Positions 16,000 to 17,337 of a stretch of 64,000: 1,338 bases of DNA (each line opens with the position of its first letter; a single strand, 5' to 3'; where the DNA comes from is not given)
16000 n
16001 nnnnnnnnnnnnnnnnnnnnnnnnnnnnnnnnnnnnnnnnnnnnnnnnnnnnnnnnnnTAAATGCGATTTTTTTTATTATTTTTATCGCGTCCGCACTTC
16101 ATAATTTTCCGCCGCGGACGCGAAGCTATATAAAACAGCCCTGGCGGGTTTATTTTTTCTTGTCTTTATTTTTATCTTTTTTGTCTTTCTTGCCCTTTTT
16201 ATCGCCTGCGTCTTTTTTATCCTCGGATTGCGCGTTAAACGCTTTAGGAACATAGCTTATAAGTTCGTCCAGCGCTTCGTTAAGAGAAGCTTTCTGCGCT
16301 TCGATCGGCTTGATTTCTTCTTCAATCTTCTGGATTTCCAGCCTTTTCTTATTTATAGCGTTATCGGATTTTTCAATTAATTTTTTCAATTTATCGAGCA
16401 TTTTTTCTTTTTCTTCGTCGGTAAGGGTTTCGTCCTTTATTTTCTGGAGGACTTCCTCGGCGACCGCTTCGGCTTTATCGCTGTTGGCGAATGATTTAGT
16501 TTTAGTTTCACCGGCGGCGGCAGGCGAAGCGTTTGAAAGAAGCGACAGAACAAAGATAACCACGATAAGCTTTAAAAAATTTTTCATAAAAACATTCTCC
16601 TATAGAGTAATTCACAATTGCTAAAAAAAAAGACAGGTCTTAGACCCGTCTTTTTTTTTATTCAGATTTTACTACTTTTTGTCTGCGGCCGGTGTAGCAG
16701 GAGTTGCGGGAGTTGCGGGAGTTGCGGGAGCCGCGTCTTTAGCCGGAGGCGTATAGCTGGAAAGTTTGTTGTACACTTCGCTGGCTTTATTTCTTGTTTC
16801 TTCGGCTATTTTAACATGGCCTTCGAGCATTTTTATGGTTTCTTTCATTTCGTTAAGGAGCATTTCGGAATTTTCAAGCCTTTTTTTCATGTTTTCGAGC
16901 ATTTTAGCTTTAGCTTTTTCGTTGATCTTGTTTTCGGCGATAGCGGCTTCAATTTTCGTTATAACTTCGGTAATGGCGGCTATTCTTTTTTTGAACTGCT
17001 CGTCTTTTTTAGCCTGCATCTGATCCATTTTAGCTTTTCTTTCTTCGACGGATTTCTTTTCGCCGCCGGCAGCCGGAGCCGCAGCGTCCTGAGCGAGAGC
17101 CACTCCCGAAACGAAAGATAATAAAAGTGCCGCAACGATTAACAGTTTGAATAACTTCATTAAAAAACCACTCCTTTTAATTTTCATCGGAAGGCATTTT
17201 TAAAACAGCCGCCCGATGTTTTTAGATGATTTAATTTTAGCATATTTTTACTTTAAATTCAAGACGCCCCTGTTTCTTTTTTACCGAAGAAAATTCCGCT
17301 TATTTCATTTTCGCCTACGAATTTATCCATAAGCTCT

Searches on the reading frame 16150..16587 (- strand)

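Call 20: search_protein_families(library=pfam, proteins=[window:16150-16587:-])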
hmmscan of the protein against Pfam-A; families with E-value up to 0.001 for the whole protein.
window:16150-16587:- (145 aa): 1 family
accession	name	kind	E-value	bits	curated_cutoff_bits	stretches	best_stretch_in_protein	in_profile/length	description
PF08609.16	Fes1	-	0.00038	21.8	22.3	1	36-77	46-86/89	Nucleotide exchange factor Fes1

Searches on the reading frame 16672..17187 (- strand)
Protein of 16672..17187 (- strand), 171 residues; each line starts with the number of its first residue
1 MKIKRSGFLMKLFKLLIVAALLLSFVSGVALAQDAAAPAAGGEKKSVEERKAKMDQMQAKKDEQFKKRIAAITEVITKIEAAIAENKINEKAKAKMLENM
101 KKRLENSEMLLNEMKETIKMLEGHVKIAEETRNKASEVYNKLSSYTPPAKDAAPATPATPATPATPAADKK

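Call 20: search_protein_families(library=pfam, proteins=[window:16672-17187:-])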
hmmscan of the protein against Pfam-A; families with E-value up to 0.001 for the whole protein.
window:16672-17187:- (171 aa): 1 family
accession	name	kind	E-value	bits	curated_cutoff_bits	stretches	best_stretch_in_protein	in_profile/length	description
PF04108.17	ATG17_like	-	0.00066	19.7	43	1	22-126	105-190/355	Autophagy protein ATG17-like domain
